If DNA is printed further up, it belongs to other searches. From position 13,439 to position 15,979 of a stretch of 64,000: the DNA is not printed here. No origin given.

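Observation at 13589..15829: Cytochrome P450 fused to tandem cyclic-nucleotide-binding domains, with a non-canonical I-helix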

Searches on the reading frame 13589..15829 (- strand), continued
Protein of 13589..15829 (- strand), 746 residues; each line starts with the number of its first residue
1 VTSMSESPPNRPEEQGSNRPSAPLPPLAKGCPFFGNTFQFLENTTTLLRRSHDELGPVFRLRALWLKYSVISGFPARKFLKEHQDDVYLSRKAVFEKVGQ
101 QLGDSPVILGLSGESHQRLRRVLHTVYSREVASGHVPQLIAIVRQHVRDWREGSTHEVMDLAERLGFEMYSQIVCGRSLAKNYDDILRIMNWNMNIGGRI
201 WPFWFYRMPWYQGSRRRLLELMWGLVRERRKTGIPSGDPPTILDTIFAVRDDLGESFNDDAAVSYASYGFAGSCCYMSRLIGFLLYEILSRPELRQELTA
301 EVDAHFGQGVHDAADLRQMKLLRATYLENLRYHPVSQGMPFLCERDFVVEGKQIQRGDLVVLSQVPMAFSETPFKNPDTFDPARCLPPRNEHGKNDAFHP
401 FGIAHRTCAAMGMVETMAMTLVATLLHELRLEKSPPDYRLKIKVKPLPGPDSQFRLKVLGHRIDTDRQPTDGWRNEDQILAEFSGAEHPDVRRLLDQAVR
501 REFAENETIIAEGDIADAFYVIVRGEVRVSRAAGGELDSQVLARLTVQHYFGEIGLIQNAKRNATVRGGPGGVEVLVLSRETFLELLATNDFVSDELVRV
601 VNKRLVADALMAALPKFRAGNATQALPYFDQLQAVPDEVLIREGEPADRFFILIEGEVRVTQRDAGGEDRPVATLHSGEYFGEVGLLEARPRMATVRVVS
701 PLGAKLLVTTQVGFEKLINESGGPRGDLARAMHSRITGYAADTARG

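Call 6: find_homologous_proteins(query=window:13589-15829:-, max_evalue=0.00001)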
Query window:13589-15829:- (746 aa): 85 proteins with E <= 0.00001 among 8000 candidates.
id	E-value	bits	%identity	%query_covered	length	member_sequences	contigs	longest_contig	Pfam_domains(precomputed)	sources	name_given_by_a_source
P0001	0.0e+0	1710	100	100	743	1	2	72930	PF00027.36,PF00067.28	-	-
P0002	0.0e+0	1048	64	98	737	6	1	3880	PF00027.36,PF00067.28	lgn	-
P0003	0.0e+0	1041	64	98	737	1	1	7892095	PF00027.36,PF00067.28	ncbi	-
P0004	0.0e+0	1038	63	98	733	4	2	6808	PF00027.36,PF00067.28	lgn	-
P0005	0.0e+0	1035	64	97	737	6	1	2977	PF00027.36,PF00067.28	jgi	-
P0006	0.0e+0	1033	63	96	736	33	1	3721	PF00027.36,PF00067.28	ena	-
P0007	0.0e+0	1014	63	97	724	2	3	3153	PF00027.36,PF00067.28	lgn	-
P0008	6.2e-253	860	52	95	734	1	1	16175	PF00027.36,PF00067.28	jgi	jgi:CRP-like cAMP-binding protein/cytochrome P450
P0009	7.7e-251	853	53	97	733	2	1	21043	PF00027.36,PF00067.28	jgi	jgi:CRP-like cAMP-binding protein/cytochrome P450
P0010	6.1e-249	846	53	97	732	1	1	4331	PF00027.36,PF00067.28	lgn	-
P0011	2.7e-248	844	53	95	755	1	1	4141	PF00027.36,PF00067.28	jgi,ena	jgi:CRP-like cAMP-binding protein/cytochrome P450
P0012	3.8e-248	844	53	98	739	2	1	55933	PF00027.36,PF00067.28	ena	-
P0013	1.1e-245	836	51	99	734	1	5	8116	PF00027.36,PF00067.28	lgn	-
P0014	8.0e-243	826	52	95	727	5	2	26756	PF00027.36,PF00067.28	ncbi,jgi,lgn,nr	ncbi:MAG TPA: cytochrome P450 [Chthoniobacteraceae bacterium]|jgi:CRP-like cAMP-binding protein/cyto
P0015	3.4e-238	811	51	98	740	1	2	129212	PF00027.36,PF00067.28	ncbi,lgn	-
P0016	1.9e-237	808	51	98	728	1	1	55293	PF00027.36,PF00067.28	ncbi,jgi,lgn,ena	-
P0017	1.4e-233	796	51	97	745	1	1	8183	PF00027.36,PF00067.28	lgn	-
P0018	1.0e-232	793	50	98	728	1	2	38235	PF00027.36,PF00067.28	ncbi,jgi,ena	jgi:cytochrome P450/CRP-like cAMP-binding protein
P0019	1.1e-231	789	50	95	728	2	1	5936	PF00027.36,PF00067.28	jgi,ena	-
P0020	4.8e-231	787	51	97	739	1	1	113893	PF00027.36,PF00067.28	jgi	-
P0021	3.0e-230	785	50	99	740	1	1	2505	PF00027.36,PF00067.28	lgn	-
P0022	6.9e-230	783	50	98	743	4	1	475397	PF00027.36,PF00067.28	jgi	jgi:cytochrome P450/CRP-like cAMP-binding protein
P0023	7.1e-230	783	51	97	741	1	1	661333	PF00027.36,PF00067.28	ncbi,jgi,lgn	ncbi:MAG: hypothetical protein QOH88_1478 [Verrucomicrobiota bacterium]|jgi:cytochrome P450/CRP-like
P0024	1.2e-229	783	50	99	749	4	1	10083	PF00027.36,PF00067.28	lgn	-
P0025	1.4e-229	782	50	99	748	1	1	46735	PF00027.36,PF00067.28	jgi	jgi:cytochrome P450/CRP-like cAMP-binding protein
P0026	2.2e-229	782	51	98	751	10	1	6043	PF00027.36,PF00067.28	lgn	-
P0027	2.4e-228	778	50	99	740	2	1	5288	PF00027.36,PF00067.28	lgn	-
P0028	4.4e-228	777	51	97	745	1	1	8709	PF00027.36,PF00067.28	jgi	jgi:cytochrome P450/CRP-like cAMP-binding protein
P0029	1.3e-227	776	51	97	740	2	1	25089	PF00027.36,PF00067.28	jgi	jgi:cytochrome P450/CRP-like cAMP-binding protein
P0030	2.3e-227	775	51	96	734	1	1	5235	PF00027.36,PF00067.28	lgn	-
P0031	2.3e-227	775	49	100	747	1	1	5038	PF00027.36,PF00067.28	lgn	-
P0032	2.5e-227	775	51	95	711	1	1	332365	PF00027.36,PF00067.28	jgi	jgi:cytochrome P450/CRP-like cAMP-binding protein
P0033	2.8e-227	775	50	97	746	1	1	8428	PF00027.36,PF00067.28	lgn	-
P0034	6.5e-227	774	52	95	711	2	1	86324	PF00027.36,PF00067.28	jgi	jgi:cytochrome P450/CRP-like cAMP-binding protein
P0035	2.4e-226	772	50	96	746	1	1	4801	PF00027.36,PF00067.28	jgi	jgi:cytochrome P450/CRP-like cAMP-binding protein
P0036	4.3e-226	771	50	99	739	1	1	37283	PF00027.36,PF00067.28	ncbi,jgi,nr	ncbi:MAG TPA: cytochrome P450 [Chthoniobacterales bacterium]|nr:cytochrome P450 [Chthoniobacterales 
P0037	7.6e-226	770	50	97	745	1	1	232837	PF00027.36,PF00067.28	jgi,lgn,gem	-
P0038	1.0e-225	770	51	96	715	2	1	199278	PF00027.36,PF00067.28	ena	-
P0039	2.0e-225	769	50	96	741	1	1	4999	PF00027.36,PF00067.28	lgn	-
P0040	8.4e-219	747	47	97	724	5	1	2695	PF00027.36,PF00067.28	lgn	-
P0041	1.5e-218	746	48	97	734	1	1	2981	PF00027.36,PF00067.28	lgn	-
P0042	4.2e-218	744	47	98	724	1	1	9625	PF00027.36,PF00067.28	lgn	-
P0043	8.3e-216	737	50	93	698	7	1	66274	PF00027.36,PF00067.28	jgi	jgi:cytochrome P450/CRP-like cAMP-binding protein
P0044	3.4e-214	732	47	98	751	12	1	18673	PF00027.36,PF00067.28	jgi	jgi:cytochrome P450/CRP-like cAMP-binding protein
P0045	5.4e-214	731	47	97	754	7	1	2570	PF00027.36,PF00067.28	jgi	jgi:cytochrome P450/CRP-like cAMP-binding protein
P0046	2.2e-209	716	47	96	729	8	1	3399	PF00027.36,PF00067.28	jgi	jgi:CRP-like cAMP-binding protein/cytochrome P450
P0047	3.0e-209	715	47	98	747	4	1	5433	PF00027.36,PF00067.28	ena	-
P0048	7.6e-206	704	47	99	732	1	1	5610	PF00027.36,PF00067.28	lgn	-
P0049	3.9e-201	688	47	96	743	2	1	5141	PF00027.36,PF00067.28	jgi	-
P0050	3.8e-195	669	44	99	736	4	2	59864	PF00027.36,PF00067.28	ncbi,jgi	ncbi:MAG: cytochrome P450 [Terracidiphilus sp.]|jgi:CRP-like cAMP-binding protein/cytochrome P450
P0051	1.2e-194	667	45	97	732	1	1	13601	PF00027.36,PF00067.28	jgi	jgi:cytochrome P450/CRP-like cAMP-binding protein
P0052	1.2e-192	660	45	96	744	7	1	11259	PF00027.36,PF00067.28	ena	-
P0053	6.1e-192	658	45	97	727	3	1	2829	PF00027.36,PF00067.28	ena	-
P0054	1.4e-191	657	44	97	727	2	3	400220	PF00027.36,PF00067.28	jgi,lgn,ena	jgi:CRP-like cAMP-binding protein/cytochrome P450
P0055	3.1e-191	656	44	97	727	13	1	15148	PF00027.36,PF00067.28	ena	-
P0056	1.1e-190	654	44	96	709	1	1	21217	PF00027.36,PF00067.28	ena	-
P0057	3.7e-190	652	45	96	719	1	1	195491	PF00027.36,PF00067.28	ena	-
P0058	6.0e-190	651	44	99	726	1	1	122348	PF00027.36,PF00067.28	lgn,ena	-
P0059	6.3e-190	651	44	97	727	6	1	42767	PF00027.36,PF00067.28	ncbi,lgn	ncbi:MAG: cytochrome P450 [Terracidiphilus sp.]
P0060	1.3e-189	650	44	96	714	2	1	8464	PF00027.36,PF00067.28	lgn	-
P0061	1.7e-189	650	44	99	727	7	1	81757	PF00027.36,PF00067.28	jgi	jgi:CRP-like cAMP-binding protein/cytochrome P450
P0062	5.6e-189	648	44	97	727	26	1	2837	PF00027.36,PF00067.28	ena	-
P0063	1.2e-187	644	47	87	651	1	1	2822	PF00027.36,PF00067.28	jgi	-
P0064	1.3e-187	644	44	97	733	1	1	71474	PF00027.36,PF00067.28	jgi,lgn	jgi:CRP-like cAMP-binding protein/cytochrome P450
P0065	2.8e-187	643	44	96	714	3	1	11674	PF00027.36,PF00067.28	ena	-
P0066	1.4e-186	640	43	99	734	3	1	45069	PF00027.36,PF00067.28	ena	-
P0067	6.2e-186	638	43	96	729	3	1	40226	PF00027.36,PF00067.28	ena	-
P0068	4.1e-183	629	43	95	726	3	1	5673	PF00027.36,PF00067.28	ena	-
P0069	1.3e-180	620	44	95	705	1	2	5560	PF00027.36,PF00067.28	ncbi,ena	-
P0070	4.4e-178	612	48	78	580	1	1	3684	PF00027.36,PF00067.28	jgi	jgi:CRP-like cAMP-binding protein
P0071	6.0e-174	598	42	96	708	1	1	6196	PF00027.36,PF00067.28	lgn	-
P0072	6.0e-172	592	42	97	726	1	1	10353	PF00027.36,PF00067.28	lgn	-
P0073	3.9e-171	589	51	74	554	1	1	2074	PF00027.36,PF00067.28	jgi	jgi:CRP-like cAMP-binding protein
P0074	2.5e-164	567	50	67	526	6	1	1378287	PF00067.28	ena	-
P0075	1.4e-163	564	41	95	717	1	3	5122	PF00027.36,PF00067.28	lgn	-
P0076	2.6e-158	547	47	77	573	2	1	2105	PF00027.36,PF00067.28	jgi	-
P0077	6.2e-150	519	37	96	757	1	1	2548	PF00027.36,PF00067.28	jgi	jgi:CRP-like cAMP-binding protein/cytochrome P450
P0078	3.6e-140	487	37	97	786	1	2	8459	PF00027.36,PF00067.28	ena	-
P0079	6.3e-128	446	34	96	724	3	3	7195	PF00027.36,PF00067.28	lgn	-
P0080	5.6e-125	437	35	97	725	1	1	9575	PF00027.36,PF00067.28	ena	-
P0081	7.6e-97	344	33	95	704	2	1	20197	PF00027.36,PF00067.28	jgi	jgi:cytochrome P450/CRP-like cAMP-binding protein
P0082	1.3e-77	280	31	96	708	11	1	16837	PF00027.36,PF00067.28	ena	-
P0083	8.9e-20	89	23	56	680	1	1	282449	PF05719.17,PF00067.28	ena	-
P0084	1.0e-9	55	33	17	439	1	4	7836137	PF00067.28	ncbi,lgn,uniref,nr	ncbi:unspecific monooxygenase [Amycolatopsis bartoniae]|uniref:Cytochrome P450 n=1 Tax=Amycolatopsis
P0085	3.5e-9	54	32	29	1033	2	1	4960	PF00005.34,PF03412.22,PF02463.26,PF00027.36,PF00664.29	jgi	jgi:ATP-binding cassette subfamily B protein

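Call 12: find_related_loci(query=A1, collection=genome_contigs, flank=10000)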
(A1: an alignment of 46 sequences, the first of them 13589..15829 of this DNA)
Query A1 (746 aa) in genome_contigs; peptide patterns used: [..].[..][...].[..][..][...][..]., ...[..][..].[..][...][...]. (x = any residue, [..] = any of these).
49 stretches matched a pattern; 30 encode a relative of the query (tblastn E <= 1e-3); 30 distinct loci.
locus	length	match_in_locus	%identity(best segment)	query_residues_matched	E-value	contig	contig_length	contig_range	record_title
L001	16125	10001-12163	63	15-737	0e+0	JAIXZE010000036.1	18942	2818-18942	MAG: Verrucomicrobiales bacterium isolate D8_MAG_00040 pond_D8_MAG_00040_000000000237, whole genome shotgun sequence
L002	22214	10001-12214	64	3-737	0e+0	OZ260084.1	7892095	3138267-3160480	MAG: Limisphaerales bacterium isolate NI281-mx-bin16 genome assembly, chromosome: 1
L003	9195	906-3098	64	21-737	0e+0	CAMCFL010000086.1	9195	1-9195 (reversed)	MAG: Akkermansia muciniphila isolate MH-21oct19-97 genome assembly, contig: MH-21oct19-C12044, whole genome shotgun sequ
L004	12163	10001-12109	52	27-736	0e+0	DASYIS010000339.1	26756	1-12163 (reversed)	MAG TPA_asm: Chthoniobacteraceae bacterium isolate SMAG_U4275 k141_1503879, whole genome shotgun sequence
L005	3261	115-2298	52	5-738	0e+0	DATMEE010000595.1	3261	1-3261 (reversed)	MAG TPA_asm: Phycisphaerae bacterium isolate SMAG_U13427 k141_5748424, whole genome shotgun sequence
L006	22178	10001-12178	51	10-737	0e+0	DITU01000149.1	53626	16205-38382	MAG TPA_asm: Verrucomicrobia bacterium UBA6176 UBA6176_contig_49640, whole genome shotgun sequence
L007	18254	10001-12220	50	1-738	0e+0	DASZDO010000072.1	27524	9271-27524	MAG TPA_asm: Chthoniobacterales bacterium isolate SMAG_U6470 k141_821969, whole genome shotgun sequence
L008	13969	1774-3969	50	2-738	0e+0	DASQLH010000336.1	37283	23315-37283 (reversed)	MAG TPA_asm: Chthoniobacterales bacterium isolate SMAG_U11933 k141_307293, whole genome shotgun sequence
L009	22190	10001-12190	50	12-737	0e+0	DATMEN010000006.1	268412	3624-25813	MAG TPA_asm: Chthoniobacterales bacterium isolate SMAG_U13437 k141_415467, whole genome shotgun sequence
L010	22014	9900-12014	50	29-736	0e+0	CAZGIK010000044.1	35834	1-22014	MAG TPA_asm: uncultured Verrucomicrobiota bacterium isolate SRP319275_co3_32 genome assembly, contig: NODE_1407_length_3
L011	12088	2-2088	62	56-737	0e+0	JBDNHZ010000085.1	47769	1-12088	MAG: Verrucomicrobiota bacterium isolate concoct.48.WLB k141_238845, whole genome shotgun sequence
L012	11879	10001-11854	52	10-738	0e+0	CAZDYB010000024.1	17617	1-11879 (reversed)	MAG TPA_asm: uncultured Akkermansia sp. isolate SRP319275_co3_49 genome assembly, contig: NODE_3543_length_17617_cov_5.5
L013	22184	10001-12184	51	12-737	0e+0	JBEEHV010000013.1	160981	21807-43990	MAG: Verrucomicrobiota bacterium isolate BP_754 scaffold_3706990, whole genome shotgun sequence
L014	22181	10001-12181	44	1-735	0e+0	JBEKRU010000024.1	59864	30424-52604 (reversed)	MAG: Terracidiphilus sp. isolate SPRUCE 518 SPRUCE_518_24, whole genome shotgun sequence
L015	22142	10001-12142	44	9-735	0e+0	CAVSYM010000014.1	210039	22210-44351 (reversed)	MAG: uncultured Acidobacteriaceae bacterium isolate MFD05512.bin.1.242 genome assembly, contig: contig_1963, whole genom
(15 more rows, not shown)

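Call 32: find_encoding_contigs(protein=P0074, flank=6000, max_places=2)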
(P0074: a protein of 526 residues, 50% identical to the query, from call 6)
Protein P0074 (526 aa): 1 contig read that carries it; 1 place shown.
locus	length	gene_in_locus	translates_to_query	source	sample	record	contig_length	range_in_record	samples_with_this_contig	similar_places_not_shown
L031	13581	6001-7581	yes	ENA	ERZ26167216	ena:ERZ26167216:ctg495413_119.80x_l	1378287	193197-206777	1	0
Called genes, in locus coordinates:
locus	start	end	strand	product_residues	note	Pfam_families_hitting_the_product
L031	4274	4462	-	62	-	PF02452:PemK_toxin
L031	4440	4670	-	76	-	-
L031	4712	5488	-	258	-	PF12762:DDE_Tnp_IS1595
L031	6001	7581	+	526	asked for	PF00067:p450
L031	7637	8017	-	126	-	PF07587:PSD1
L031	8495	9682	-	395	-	PF00474:SSF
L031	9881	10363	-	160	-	PF00474:SSF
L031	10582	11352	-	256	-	PF00891:Methyltransf_2, PF08242:Methyltransf_12 (weak)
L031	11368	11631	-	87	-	PF08100:Dimerisation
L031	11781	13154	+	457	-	PF14583:Pectate_lyase22, PF26549:Tricorn_N (faint), PF07676:PD40 (faint)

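Call 33: find_encoding_contigs(protein=P0001, flank=3000, max_places=3)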
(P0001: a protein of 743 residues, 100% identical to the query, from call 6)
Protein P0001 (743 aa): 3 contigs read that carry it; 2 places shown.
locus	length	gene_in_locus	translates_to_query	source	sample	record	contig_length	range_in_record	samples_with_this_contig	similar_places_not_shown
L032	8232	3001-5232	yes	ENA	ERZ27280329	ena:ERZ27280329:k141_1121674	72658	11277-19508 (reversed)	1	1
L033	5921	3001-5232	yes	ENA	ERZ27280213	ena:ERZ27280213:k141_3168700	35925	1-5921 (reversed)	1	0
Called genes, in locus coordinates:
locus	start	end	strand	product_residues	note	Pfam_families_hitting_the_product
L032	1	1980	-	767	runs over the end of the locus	PF04151:PPC (faint)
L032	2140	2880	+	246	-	PF07963:N_methyl (weak)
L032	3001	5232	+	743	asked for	PF00067:p450, PF00027:cNMP_binding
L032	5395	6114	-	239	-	PF04474:DUF554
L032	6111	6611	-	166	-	-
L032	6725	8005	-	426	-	PF01011:PQQ (faint), PF13360:PQQ_2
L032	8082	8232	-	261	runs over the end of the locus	PF00142:Fer4_NifH (weak), PF01656:CbiA, PF02374:ArsA_ATPase (weak), PF06564:CBP_BcsQ (weak), PF09140:MipZ, PF10609:ParA, PF13614:AAA_31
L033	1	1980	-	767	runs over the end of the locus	PF04151:PPC (faint)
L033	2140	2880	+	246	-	PF07963:N_methyl (weak)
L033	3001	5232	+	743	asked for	PF00067:p450, PF00027:cNMP_binding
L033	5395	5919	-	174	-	?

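Call 34: predict_structure(alignment_id=A1)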
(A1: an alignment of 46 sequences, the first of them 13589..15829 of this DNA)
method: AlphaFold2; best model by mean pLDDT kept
length: 746 residues; sequences in the alignment: 46
mean_pLDDT: 87.2   pTM: 0.86
mean pLDDT of the five models: 87.2, 86.2, 85.8, 84.5, 83.7
residues with pLDDT >= 90: 391; 70-90: 304; 50-70: 34; < 50: 17
segments of 3 or more residues with pLDDT < 50: 1-13, 15-18
pLDDT, mean of each block of 10 residues (from residue 1): 37 48 92 86 91 97 89 95 92 88 85 86 90 95 96 96 97 96 96 87 91 96 94 81 88 81 93 93 98 95 90 89 96 90 94 95 94 92 86 83 86 96 97 95 88 96 79 68 80 89 95 91 91 70 87 83 90 93 87 86 78 66 76 93 91 90 83 85 83 91 91 85 73 75 66
secondary structure, 60 per line:
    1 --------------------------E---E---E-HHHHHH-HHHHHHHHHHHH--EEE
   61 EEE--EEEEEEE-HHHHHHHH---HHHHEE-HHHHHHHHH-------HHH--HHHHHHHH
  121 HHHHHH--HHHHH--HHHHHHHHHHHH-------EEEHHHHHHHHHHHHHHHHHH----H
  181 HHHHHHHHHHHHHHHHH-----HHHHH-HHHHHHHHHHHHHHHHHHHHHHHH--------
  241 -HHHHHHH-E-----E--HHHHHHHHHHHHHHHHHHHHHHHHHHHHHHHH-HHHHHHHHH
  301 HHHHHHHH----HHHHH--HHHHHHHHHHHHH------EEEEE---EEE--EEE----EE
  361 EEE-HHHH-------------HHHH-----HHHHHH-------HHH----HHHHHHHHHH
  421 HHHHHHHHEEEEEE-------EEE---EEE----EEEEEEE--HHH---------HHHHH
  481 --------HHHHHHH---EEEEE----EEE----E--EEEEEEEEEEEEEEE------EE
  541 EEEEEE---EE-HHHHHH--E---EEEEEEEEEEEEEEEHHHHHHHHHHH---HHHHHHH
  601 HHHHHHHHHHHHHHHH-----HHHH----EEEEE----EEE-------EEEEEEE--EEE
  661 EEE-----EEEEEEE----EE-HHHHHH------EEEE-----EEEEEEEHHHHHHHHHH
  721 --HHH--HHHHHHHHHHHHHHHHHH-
elements in order (helices of 4 or more, strands of 3 or more residues): H37-42 H44-55 E58-63 E66-72 H74-81 H85-88 H92-100 H113-126 H129-133 H136-147 E155-157 H158-175 H180-197 H203-207 H209-232 H242-248 H259-290 H292-308 H313-317 H320-332 E339-343 E347-349 E352-354 E359-363 H365-368 H382-385 H391-396 H411-428 E429-434 E442-444 E448-450 E455-461 H476-480 H489-495 E499-503 E508-510 E518-532 E539-546 H553-558 E565-579 H580-590 H594-616 H622-625 E630-634 E639-641 E649-655 E658-663 E669-675 H683-688 E695-698 E704-710 H711-720 H728-745
